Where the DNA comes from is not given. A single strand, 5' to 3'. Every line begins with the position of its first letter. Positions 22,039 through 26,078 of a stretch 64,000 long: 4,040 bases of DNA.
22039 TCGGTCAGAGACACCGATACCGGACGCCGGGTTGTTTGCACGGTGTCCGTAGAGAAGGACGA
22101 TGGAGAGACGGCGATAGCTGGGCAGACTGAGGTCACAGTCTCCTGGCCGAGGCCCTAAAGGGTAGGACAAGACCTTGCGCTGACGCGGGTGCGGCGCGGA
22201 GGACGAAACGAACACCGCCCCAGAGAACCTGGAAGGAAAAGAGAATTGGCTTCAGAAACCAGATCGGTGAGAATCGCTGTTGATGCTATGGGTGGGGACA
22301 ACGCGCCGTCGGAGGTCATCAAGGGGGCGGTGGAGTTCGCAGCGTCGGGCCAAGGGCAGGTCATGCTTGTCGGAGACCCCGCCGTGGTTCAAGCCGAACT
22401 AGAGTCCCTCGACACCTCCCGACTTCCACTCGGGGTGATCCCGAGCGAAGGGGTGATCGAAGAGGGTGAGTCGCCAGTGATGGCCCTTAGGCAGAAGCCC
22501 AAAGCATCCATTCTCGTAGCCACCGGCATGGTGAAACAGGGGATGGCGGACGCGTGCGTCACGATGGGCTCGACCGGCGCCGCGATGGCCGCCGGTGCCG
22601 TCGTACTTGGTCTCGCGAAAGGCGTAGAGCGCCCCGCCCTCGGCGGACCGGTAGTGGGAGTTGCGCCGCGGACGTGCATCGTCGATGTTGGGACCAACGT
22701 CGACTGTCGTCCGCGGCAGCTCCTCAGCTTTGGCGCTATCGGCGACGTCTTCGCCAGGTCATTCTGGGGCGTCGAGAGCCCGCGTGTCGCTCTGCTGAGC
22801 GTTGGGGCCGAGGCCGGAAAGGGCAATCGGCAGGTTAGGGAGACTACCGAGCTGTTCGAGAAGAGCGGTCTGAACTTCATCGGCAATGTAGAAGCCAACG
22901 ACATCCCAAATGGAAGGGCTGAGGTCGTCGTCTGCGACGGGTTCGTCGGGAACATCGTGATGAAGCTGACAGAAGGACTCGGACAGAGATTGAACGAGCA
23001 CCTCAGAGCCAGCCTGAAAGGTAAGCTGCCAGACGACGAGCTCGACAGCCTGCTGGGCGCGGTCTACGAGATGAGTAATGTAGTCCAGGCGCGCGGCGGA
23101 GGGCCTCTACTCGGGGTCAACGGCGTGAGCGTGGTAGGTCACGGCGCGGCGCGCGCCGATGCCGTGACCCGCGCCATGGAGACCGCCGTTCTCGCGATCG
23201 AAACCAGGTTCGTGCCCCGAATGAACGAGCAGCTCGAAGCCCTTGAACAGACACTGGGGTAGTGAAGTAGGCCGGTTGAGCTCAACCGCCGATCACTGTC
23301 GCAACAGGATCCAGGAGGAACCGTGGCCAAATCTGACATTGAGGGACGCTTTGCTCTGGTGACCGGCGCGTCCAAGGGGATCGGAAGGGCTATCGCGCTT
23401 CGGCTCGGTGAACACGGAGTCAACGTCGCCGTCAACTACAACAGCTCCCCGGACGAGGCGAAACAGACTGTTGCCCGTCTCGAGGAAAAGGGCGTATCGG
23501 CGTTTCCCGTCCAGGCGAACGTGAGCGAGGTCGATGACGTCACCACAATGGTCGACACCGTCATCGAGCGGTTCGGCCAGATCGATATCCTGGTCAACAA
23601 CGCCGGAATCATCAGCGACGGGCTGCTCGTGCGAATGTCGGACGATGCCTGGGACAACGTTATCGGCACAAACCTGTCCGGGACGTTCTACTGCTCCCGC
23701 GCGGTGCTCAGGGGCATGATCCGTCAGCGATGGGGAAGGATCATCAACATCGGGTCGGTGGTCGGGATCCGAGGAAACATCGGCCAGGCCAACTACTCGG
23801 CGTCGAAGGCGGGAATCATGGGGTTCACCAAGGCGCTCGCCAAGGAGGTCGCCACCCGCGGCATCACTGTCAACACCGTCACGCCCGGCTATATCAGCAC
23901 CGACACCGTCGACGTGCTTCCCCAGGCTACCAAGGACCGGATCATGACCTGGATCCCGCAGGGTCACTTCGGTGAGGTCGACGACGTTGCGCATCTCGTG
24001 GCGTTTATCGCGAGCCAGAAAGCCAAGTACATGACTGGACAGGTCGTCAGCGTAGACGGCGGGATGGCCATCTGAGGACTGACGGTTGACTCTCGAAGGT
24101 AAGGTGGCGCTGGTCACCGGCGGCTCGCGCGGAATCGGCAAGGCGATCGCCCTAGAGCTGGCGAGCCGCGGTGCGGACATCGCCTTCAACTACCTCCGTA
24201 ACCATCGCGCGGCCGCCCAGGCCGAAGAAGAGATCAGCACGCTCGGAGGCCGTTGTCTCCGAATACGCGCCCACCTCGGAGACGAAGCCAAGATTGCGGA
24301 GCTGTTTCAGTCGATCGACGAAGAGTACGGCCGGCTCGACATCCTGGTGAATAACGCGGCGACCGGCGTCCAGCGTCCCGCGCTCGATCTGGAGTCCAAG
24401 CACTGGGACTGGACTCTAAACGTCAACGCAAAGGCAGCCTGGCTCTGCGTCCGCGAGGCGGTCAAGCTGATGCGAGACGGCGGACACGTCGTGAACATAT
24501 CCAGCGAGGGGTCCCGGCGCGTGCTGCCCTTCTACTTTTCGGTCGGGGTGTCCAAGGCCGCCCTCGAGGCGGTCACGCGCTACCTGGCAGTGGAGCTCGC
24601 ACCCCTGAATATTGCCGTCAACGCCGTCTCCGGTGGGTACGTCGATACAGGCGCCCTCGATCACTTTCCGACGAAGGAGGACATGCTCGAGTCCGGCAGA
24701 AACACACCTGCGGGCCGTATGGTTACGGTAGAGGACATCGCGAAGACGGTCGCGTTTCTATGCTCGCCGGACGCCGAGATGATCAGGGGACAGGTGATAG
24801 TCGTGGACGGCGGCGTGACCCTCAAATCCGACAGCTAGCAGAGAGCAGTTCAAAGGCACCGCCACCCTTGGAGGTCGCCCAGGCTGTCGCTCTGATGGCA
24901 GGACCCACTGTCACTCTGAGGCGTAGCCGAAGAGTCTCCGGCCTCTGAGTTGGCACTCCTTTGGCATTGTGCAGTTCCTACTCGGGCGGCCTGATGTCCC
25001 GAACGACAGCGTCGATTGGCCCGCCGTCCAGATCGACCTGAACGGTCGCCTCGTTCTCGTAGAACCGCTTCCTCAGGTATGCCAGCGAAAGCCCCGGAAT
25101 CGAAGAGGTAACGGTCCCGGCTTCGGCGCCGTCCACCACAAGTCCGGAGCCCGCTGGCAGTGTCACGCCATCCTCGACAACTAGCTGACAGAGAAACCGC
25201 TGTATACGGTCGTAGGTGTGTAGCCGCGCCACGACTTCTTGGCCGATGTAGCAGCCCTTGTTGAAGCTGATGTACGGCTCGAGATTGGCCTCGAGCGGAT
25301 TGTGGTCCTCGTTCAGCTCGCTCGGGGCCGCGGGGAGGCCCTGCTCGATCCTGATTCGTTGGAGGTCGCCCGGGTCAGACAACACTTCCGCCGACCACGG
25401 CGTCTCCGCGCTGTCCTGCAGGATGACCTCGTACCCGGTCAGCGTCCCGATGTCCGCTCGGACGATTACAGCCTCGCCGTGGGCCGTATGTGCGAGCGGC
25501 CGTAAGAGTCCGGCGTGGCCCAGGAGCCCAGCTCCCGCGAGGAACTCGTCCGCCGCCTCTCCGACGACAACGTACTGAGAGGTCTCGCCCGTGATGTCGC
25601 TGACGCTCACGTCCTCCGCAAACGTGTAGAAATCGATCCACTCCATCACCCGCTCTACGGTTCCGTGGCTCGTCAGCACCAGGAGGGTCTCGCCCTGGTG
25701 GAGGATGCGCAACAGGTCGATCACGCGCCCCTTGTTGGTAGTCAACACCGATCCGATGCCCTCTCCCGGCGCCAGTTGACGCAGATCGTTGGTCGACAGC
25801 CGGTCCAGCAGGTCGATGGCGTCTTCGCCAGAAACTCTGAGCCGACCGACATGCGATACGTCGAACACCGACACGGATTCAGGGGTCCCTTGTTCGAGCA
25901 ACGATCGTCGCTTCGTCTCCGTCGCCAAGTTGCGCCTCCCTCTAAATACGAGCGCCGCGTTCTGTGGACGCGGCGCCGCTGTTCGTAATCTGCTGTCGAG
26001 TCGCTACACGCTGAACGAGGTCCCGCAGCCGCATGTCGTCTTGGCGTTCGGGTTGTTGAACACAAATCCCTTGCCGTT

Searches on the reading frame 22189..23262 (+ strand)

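Call 53: search_protein_families(library=pfam, proteins=[window:22189-23262:+], max_evalue=0.00001)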
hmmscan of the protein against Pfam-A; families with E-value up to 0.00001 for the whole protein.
window:22189-23262:+ (357 aa): 1 family
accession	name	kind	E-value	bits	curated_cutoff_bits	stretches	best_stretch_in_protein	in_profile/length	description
PF02504.20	FA_synthesis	-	1.1e-77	261.8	29.1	1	27-342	1-322/324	Fatty acid synthesis protein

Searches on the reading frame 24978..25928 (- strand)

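Call 53: search_protein_families(library=pfam, proteins=[window:24978-25928:-], max_evalue=0.00001)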
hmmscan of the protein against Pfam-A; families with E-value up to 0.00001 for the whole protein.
window:24978-25928:- (316 aa): 1 family
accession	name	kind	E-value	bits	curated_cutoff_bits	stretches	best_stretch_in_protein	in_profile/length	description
PF01571.26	GCV_T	-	4.5e-25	88.8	25.6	1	17-217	38-253/255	Aminomethyltransferase folate-binding domain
